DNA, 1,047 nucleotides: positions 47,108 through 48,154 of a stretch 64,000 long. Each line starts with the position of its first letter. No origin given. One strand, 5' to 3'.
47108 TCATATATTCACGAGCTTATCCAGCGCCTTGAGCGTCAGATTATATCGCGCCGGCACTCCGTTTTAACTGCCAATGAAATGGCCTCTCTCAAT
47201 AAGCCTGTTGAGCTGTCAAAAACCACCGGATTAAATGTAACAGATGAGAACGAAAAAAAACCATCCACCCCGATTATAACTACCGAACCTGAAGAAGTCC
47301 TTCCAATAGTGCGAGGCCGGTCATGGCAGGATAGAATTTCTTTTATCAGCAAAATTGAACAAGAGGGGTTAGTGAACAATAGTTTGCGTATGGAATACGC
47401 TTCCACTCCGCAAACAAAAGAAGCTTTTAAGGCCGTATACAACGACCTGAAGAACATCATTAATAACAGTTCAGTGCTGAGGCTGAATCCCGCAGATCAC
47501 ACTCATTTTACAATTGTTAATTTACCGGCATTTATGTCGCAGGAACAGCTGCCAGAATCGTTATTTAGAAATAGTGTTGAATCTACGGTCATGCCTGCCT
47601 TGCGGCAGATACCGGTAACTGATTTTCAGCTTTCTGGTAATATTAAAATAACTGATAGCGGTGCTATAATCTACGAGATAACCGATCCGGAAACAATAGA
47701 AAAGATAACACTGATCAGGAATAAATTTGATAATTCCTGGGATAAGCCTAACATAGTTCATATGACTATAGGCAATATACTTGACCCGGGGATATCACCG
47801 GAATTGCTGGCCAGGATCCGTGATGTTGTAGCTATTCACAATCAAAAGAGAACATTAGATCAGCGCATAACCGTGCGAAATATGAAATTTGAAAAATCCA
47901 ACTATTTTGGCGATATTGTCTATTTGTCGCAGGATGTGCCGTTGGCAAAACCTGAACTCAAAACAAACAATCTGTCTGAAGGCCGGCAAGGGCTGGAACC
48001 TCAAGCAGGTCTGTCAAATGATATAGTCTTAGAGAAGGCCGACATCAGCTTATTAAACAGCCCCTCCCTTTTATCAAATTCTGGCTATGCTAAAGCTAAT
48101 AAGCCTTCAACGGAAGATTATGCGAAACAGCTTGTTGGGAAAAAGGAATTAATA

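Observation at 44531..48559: GNAT - GT2 - deaminase - 2H phosphoesterase - GNAT cassette bracketed by a duplicated GNAT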

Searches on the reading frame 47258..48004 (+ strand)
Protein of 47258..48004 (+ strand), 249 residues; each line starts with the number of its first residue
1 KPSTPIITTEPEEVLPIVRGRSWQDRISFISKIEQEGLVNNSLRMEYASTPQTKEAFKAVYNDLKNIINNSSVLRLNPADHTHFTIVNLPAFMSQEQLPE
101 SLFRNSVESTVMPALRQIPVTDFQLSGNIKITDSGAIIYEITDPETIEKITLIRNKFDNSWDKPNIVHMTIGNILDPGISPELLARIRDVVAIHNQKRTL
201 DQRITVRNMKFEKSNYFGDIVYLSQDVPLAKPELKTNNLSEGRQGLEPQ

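Call 18: search_solved_structures(query=window:47258-48004:+, max_evalue=10, show_alignments=3)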
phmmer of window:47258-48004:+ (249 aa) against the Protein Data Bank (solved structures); distinct sequences matched with E-value up to 10: 11.
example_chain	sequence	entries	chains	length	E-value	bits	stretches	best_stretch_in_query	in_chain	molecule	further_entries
5le2_A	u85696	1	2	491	0.05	16.3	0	55-119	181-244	DDD_D12_15_D12_15_D12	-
9qu1_C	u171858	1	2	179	0.19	14.5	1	131-207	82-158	NF-kappa-B inhibitor-interacting Ras-like protein 1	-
2wax_B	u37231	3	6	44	0.4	13.4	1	115-142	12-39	ENHANCER OF MRNA-DECAPPING PROTEIN 3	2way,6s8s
9vg5_A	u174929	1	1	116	0.87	12.3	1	62-104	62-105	Ubiquitin-protein ligase E3A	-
9l3l_A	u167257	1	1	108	1.1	12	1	62-104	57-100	Ubiquitin-protein ligase E3A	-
6tgk_C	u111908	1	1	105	1.1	12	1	62-104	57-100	Ubiquitin-protein ligase E3A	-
7qpb_A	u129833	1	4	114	1.2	11.9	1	62-104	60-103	Isoform I of Ubiquitin-protein ligase E3A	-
5le7_A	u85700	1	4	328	1.3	11.7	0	55-120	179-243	DD_D12_13_D12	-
5le8_A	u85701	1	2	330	1.4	11.6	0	55-120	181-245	DD_D12_15_D12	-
2atv_A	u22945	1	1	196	1.5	11.5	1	123-178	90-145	RAS-like estrogen-regulated growth inhibitor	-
5leb_A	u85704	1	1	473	2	11.1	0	70-120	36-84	DDD_D12_06_D12_06_D12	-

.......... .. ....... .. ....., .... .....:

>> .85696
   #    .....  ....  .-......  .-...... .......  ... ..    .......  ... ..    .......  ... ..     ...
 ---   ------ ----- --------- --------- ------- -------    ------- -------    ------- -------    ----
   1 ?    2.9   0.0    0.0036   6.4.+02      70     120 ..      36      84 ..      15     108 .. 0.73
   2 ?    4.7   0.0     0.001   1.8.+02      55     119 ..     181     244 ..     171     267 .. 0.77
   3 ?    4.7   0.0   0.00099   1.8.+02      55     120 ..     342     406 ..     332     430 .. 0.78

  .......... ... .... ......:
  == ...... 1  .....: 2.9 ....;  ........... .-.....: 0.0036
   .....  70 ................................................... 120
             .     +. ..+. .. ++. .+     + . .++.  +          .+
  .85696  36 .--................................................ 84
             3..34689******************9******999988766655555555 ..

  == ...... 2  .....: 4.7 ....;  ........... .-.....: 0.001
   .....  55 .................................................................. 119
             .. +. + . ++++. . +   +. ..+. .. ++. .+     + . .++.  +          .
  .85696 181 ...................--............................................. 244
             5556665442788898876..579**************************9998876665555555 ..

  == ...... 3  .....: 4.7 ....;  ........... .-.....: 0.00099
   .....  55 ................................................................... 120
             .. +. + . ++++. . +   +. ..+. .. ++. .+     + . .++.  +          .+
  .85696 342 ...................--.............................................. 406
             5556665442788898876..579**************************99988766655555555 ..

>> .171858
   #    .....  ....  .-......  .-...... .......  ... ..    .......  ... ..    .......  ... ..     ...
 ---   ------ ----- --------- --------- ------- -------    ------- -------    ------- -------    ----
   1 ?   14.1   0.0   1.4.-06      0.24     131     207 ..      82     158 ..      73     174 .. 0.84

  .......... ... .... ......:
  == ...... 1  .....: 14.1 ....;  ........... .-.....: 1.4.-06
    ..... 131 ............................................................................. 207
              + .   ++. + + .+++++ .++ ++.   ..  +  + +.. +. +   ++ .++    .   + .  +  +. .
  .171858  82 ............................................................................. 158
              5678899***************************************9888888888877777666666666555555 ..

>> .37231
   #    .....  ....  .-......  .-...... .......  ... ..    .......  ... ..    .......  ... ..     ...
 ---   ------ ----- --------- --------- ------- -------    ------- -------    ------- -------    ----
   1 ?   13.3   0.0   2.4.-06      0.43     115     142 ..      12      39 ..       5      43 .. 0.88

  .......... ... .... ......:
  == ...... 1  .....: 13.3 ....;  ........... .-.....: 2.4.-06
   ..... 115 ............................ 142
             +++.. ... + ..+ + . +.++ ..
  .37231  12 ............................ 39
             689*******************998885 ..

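Call 19: search_protein_families(library=pfam, proteins=[window:47258-48004:+], max_evalue=10)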
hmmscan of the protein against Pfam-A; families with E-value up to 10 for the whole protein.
window:47258-48004:+ (249 aa): 1 family
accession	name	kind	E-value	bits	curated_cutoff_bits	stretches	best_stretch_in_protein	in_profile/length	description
PF14372.11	hAT-like_RNase-H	-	0.16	12.6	27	1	149-180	36-66/100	hAT-like transposase, RNase-H fold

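Call 20: find_homologous_proteins(query=window:47300-47980:+, max_evalue=0.001)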
Query window:47300-47980:+: 267 candidates shared short words with the query, none scored E <= 0.001.

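Call 28: predict_structure(protein=window:47345-47977:+)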
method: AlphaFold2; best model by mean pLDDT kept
length: 211 residues; sequences in the alignment: 1
mean_pLDDT: 35.1   pTM: 0.24
mean pLDDT of the five models: 35.1, 32.7, 30.9, 30.4, 30.3
residues with pLDDT >= 90: 0; 70-90: 0; 50-70: 0; < 50: 211
segments of 3 or more residues with pLDDT < 50: 1-211
pLDDT, mean of each block of 10 residues (from residue 1): 25 39 47 43 38 40 36 44 40 32 27 33 27 28 31 46 44 37 29 28 24 37
secondary structure, 60 per line:
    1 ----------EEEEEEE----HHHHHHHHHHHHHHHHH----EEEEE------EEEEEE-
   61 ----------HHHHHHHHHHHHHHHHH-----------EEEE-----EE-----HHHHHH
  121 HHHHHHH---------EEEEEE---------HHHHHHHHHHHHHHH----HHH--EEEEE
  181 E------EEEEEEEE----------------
elements in order: E11-17 H22-38 E43-47 E54-59 H71-87 E99-102 H115-127 E137-142 H152-166 E176-181 E188-195

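Call 30: search_protein_representatives(protein=window:47345-47977:+)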
Query: 211 residues. Proteins with E-value up to 0.001 (for the whole library): 17; up to 1e-10: 6; up to 1e-30: 1. The best 17 are listed.
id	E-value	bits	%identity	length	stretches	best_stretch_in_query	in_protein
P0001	2.7e-131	451.4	100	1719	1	1-211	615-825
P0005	3.4e-16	75.9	27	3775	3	90-167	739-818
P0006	6.2e-14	68.5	29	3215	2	25-189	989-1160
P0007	4.0e-13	65.9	28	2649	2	89-168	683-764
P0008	1.9e-11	60.4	33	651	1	26-182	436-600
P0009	1.9e-11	60.4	30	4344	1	22-183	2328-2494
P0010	2.1e-09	53.7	28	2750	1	27-203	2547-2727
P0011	1.5e-08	50.9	27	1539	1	24-200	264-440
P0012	1.6e-08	50.9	27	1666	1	22-183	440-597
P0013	1.6e-07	47.6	26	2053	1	23-172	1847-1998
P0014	3.0e-07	46.7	31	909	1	19-150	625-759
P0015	4.2e-06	43.0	30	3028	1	12-168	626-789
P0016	8.1e-06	42.0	29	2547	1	12-150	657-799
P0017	1.2e-05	41.5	29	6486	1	79-198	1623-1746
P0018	1.5e-05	41.2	34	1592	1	24-150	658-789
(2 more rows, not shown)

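Call 43: search_protein_families(library=pfam, proteins=[P0009, P0006, P0012], max_evalue=0.001)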
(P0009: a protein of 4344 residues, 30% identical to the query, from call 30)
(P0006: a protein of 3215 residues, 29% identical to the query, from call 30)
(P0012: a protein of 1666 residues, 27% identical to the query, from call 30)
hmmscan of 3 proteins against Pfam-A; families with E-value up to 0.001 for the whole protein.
P0009 (4344 aa): 12 families
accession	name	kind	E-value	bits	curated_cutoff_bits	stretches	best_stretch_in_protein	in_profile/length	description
PF06325.19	PrmA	-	1.4e-19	71.1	22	2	3438-3514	152-229/296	Ribosomal protein L11 methyltransferase (PrmA)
PF00383.29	dCMP_cyt_deam_1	-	5.6e-11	42.7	25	1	2070-2209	5-101/102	Cytidine and deoxycytidylate deaminase zinc-binding region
PF13847.12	Methyltransf_31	-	9.8e-11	42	27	1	3447-3496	3-54/145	Methyltransferase domain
PF13649.12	Methyltransf_25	-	3.6e-10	40.8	27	0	2991-3050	1-57/97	Methyltransferase domain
PF05175.20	MTS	-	4.3e-10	39.9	23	1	3442-3507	27-89/170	Methyltransferase small domain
PF02518.31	HATPase_c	-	7.4e-09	36.5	26.4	1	1117-1250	8-110/111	Histidine kinase-, DNA gyrase B-, and HSP90-like ATPase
PF03602.21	Cons_hypoth95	-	8.4e-08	32.5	24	0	3441-3510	35-102/182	Conserved hypothetical protein 95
PF14437.12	MafB19-deam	-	1e-05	25.9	27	1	2165-2211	56-102/142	MafB19-like deaminase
PF08242.18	Methyltransf_12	-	0.00036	21.7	30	0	2993-3052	2-62/98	Methyltransferase domain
PF12847.13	Methyltransf_18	-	0.0006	20.3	27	0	3447-3503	14-71/151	Methyltransferase domain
PF00156.33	Pribosyltran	-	0.00081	19.2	26.3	0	2567-2679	25-119/158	Phosphoribosyl transferase domain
PF02834.22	LigT_PEase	-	0.001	19.7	23.3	0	2427-2498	13-79/87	LigT like Phosphoesterase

P0006 (3215 aa): 0 families

P0012 (1666 aa): 3 families
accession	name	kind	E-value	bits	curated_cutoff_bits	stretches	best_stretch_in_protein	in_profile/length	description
PF00485.24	PRK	-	1.6e-14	54.6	22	1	149-338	4-187/196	Phosphoribulokinase / Uridine kinase family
PF02446.23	Glyco_hydro_77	-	1.7e-08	34.2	25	1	989-1142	11-166/465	4-alpha-glucanotransferase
PF02834.22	LigT_PEase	-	0.0002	21.9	23.3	0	440-512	5-73/87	LigT like Phosphoesterase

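Call 67: search_protein_families(library=pfam, proteins=[P0015, P0010, P0011, P0016], max_evalue=0.001)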
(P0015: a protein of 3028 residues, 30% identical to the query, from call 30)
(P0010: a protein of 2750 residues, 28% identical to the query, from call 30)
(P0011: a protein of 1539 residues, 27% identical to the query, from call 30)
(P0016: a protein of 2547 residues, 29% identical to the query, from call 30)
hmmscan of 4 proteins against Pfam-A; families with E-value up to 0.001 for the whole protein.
P0015 (3028 aa): 2 families
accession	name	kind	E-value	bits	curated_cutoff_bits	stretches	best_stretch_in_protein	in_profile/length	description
PF01326.24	PPDK_N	-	2.5e-51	175.3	27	1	2587-2894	4-319/328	Pyruvate phosphate dikinase, AMP/ATP-binding domain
PF00391.29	PEP-utilizers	-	3e-12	46.4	23.1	1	2239-2338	3-71/72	PEP-utilising enzyme, mobile domain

P0010 (2750 aa): 0 families

P0011 (1539 aa): 1 family
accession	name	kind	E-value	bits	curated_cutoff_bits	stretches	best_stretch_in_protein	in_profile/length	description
PF02446.23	Glyco_hydro_77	-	1.2e-20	74.2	25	1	765-986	1-219/465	4-alpha-glucanotransferase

P0016 (2547 aa): 2 families
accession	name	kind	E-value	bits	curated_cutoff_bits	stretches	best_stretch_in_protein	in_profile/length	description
PF01326.24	PPDK_N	-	8.3e-52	176.9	27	1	2087-2391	5-319/328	Pyruvate phosphate dikinase, AMP/ATP-binding domain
PF00391.29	PEP-utilizers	-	5.5e-08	32.7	23.1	1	1738-1787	2-51/72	PEP-utilising enzyme, mobile domain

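Call 71: find_encoding_contigs(protein=P0009, flank=8000, max_places=2)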
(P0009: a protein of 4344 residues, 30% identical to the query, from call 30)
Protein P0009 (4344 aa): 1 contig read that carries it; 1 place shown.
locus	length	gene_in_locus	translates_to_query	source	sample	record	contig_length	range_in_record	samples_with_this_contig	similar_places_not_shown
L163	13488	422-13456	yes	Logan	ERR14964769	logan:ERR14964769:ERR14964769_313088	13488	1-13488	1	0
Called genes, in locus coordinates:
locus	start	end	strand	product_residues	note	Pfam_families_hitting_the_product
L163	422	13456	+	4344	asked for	PF02518:HATPase_c, PF00383:dCMP_cyt_deam_1, PF14437:MafB19-deam (faint), PF03602:Cons_hypoth95 (faint), PF05175:MTS (faint), PF06325:PrmA, PF13847:Methyltransf_31 (faint), PF06325:PrmA, +1 more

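Call 72: find_encoding_contigs(protein=P0005, flank=8000, max_places=2)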
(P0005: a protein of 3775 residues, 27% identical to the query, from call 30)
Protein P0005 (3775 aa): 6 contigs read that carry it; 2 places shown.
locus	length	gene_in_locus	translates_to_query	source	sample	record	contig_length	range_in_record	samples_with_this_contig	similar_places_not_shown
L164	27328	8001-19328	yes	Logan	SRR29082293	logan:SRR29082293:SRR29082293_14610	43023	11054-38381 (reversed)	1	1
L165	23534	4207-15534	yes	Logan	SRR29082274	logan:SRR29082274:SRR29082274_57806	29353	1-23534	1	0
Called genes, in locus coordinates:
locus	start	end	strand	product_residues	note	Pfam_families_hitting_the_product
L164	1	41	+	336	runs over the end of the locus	-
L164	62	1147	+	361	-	PF00149:Metallophos, PF12850:Metallophos_2 (faint)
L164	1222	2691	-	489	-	PF01464:SLT, PF01476:LysM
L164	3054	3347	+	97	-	PF02686:GatC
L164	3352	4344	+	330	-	PF01544:CorA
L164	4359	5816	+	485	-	PF01425:Amidase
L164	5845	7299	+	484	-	PF02934:GatB_N, PF02637:GatB_Yqey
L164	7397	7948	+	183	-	-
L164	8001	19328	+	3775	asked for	PF01261:AP_endonuc_2 (faint)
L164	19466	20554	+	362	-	PF00696:AA_kinase, PF01472:PUA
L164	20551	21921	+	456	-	PF07661:MORN_2 (faint)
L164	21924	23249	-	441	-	PF20903:SPL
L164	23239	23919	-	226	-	PF01048:PNP_UDP_1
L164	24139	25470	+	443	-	PF25917:BSH_RND (weak), PF25944:Beta-barrel_RND (faint), PF25989:YknX_C (weak)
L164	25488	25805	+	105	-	-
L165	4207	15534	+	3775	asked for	PF01261:AP_endonuc_2 (faint)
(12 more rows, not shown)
